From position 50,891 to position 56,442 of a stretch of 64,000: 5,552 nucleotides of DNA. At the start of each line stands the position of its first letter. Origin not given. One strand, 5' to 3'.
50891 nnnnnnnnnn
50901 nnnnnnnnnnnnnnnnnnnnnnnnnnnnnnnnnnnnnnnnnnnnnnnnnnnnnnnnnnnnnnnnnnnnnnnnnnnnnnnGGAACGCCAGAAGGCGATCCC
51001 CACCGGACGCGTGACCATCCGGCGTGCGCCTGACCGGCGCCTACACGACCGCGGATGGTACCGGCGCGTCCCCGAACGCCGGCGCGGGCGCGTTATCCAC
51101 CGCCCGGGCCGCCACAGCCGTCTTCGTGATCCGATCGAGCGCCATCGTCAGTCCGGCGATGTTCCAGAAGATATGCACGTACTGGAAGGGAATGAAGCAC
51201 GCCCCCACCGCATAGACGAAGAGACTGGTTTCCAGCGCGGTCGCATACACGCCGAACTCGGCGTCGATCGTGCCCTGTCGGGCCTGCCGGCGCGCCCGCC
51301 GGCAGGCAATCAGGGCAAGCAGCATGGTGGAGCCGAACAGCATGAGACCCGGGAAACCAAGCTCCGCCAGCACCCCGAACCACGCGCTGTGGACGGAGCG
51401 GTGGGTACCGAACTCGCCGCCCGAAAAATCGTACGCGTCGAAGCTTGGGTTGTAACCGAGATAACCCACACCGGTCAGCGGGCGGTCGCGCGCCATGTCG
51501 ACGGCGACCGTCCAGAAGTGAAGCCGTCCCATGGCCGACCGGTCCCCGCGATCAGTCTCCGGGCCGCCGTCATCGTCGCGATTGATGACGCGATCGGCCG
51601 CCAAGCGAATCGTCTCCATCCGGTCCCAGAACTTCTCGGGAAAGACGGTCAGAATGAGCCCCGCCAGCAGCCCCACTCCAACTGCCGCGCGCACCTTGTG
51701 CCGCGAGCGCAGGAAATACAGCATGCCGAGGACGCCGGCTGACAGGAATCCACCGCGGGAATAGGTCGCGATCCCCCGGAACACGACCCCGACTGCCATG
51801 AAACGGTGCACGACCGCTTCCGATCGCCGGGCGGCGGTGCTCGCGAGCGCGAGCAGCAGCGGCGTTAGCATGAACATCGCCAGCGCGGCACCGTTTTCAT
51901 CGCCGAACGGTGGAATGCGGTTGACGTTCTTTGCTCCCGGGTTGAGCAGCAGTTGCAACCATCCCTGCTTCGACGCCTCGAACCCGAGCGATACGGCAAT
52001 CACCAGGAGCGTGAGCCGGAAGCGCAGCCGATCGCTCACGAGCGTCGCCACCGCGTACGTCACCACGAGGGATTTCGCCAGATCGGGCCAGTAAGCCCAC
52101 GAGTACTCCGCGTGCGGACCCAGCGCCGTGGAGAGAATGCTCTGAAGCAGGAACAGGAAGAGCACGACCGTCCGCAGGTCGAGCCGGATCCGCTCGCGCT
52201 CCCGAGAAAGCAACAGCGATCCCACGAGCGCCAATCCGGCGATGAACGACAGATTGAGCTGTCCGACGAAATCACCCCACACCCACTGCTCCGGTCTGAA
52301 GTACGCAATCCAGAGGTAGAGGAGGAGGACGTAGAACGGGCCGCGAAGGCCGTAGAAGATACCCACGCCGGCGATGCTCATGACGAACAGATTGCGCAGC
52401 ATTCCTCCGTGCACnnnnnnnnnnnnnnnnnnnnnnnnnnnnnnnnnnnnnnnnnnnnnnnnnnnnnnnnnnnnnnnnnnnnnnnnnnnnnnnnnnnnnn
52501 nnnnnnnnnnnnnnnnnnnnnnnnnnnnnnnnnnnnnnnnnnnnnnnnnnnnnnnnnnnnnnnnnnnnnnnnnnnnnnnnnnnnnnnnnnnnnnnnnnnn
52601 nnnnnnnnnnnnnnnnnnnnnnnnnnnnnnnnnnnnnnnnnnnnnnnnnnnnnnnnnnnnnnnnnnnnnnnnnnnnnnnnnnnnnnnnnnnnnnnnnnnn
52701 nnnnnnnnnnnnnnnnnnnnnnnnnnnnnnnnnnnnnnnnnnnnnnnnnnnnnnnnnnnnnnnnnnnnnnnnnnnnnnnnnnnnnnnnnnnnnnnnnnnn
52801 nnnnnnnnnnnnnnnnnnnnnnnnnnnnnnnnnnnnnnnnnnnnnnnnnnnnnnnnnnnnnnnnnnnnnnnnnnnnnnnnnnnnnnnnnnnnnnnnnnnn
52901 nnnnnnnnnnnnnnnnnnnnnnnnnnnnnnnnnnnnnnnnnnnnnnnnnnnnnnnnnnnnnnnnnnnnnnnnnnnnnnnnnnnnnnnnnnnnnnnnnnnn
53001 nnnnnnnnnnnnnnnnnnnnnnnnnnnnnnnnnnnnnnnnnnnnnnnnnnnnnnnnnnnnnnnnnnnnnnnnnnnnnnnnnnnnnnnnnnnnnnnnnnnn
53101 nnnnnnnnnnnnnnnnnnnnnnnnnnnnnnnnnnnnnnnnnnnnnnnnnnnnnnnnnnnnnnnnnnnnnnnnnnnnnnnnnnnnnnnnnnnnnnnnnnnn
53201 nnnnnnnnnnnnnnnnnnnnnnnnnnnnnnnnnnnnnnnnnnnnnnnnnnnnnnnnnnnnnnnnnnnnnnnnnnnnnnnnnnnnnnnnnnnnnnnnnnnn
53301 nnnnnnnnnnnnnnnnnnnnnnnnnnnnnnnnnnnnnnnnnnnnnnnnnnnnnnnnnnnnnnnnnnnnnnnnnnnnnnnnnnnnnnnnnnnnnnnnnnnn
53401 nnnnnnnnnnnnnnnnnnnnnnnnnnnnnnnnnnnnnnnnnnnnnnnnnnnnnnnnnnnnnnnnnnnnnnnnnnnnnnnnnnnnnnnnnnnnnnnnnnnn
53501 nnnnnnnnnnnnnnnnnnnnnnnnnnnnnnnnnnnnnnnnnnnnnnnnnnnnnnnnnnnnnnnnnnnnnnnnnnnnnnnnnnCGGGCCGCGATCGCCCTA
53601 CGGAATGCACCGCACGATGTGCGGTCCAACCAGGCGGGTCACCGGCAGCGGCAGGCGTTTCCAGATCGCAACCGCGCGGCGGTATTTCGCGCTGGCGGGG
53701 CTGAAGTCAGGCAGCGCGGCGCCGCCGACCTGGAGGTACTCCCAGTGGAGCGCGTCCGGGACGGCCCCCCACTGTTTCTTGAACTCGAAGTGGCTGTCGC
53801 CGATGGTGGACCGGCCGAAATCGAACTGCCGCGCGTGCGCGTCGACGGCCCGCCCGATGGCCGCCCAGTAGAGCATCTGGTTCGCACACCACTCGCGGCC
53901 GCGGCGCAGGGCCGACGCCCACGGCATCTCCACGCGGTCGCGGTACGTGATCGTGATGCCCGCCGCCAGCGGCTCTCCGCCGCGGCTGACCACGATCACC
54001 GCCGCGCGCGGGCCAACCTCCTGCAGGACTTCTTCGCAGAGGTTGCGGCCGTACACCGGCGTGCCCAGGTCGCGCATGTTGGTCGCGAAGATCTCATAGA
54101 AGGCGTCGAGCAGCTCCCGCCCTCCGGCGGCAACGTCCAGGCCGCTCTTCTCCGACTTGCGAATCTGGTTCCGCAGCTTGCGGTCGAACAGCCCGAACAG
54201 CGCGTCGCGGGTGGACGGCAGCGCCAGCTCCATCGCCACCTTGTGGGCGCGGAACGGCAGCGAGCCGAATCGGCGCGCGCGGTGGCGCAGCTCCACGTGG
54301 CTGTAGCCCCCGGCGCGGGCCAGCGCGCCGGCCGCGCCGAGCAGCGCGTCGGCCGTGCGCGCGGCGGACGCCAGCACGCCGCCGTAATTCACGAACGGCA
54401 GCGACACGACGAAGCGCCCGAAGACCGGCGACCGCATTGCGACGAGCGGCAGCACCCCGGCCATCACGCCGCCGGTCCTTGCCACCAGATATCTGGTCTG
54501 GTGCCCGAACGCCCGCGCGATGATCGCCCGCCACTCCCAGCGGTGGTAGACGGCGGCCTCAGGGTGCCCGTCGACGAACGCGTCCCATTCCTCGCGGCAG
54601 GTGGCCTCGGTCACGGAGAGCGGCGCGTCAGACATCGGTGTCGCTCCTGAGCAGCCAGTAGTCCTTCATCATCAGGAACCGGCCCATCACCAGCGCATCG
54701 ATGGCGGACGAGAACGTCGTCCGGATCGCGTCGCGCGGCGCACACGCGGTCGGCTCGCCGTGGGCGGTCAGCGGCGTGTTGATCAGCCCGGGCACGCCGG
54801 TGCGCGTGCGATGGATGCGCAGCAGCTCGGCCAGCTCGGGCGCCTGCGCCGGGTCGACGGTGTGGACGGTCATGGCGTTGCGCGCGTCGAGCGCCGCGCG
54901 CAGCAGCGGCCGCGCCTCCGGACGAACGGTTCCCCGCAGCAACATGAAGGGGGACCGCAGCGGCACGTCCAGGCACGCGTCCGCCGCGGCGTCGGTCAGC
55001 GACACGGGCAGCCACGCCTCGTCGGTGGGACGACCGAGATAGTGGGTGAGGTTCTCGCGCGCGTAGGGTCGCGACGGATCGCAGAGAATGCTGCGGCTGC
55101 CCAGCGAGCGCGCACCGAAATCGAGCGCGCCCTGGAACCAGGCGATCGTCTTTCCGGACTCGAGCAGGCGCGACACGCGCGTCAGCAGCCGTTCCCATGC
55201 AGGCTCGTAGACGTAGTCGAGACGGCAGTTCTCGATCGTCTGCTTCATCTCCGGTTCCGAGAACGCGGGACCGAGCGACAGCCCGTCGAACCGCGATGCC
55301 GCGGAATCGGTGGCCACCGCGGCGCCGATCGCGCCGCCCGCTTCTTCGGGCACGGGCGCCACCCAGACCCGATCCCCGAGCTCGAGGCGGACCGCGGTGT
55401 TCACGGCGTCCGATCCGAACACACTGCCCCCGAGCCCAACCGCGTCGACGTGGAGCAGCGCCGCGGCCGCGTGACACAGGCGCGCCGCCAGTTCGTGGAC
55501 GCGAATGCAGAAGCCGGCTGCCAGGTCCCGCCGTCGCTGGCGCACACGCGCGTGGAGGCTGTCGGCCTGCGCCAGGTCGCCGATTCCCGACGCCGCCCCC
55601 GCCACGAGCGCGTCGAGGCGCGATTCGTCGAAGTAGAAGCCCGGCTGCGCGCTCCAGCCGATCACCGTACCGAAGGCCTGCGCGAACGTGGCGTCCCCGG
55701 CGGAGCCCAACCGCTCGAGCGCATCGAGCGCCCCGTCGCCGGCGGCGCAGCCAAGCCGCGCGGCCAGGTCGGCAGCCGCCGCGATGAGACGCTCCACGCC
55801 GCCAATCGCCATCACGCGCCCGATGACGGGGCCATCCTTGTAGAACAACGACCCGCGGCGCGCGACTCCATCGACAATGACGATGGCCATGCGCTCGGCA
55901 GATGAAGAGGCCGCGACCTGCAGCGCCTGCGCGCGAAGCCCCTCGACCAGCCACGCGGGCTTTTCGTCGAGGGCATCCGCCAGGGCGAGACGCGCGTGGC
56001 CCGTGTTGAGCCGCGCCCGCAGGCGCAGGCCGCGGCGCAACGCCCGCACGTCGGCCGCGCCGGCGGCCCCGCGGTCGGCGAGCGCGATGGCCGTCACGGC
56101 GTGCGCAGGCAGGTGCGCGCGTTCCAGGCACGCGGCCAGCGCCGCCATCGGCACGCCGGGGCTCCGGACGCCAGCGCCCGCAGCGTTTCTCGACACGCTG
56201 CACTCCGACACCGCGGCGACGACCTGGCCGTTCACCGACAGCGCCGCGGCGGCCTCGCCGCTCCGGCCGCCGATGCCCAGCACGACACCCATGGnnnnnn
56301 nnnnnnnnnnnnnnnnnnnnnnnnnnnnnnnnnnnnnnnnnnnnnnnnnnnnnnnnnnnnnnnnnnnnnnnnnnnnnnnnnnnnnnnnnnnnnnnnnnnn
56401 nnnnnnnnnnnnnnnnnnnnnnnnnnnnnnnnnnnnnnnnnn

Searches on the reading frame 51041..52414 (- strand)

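Call 6: search_protein_families(library=ncbifam, proteins=[window:51041-52414:-], max_evalue=0.00001)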
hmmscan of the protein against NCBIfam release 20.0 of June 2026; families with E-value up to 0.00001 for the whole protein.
window:51041-52414:- (457 aa): 2 families
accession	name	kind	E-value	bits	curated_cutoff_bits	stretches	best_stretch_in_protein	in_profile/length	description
TIGR03097.1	PEP_O_lig_1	hypoth_equivalog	1.7e-62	211.6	188.1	1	7-429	1-406/408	putative O-glycosylation ligase, exosortase A system-associated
TIGR00947.1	2A73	equivalog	6e-07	28.8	366.4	0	52-379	40-370/425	IctB family putative bicarbonate transporter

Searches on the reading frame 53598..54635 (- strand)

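Call 6: search_protein_families(library=ncbifam, proteins=[window:53598-54635:-], max_evalue=0.00001)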
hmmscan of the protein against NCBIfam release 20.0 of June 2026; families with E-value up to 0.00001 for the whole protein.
window:53598-54635:- (345 aa): 1 family
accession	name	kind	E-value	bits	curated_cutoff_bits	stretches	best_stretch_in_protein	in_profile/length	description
TIGR03019.1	pepcterm_femAB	equivalog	1.5e-107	359.5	260.35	1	16-345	2-330/330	FemAB family XrtA/PEP-CTERM system-associated protein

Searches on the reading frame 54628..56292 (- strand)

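Call 6: search_protein_families(library=ncbifam, proteins=[window:54628-56292:-], max_evalue=0.00001)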
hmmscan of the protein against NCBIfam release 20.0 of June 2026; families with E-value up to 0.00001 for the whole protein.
window:54628-56292:- (554 aa): 1 family
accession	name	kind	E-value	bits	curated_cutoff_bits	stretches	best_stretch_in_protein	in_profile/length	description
NF041651.1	nodul_NodU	equivalog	1.2e-17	64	1000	1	298-513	318-527/556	nodulation protein NodU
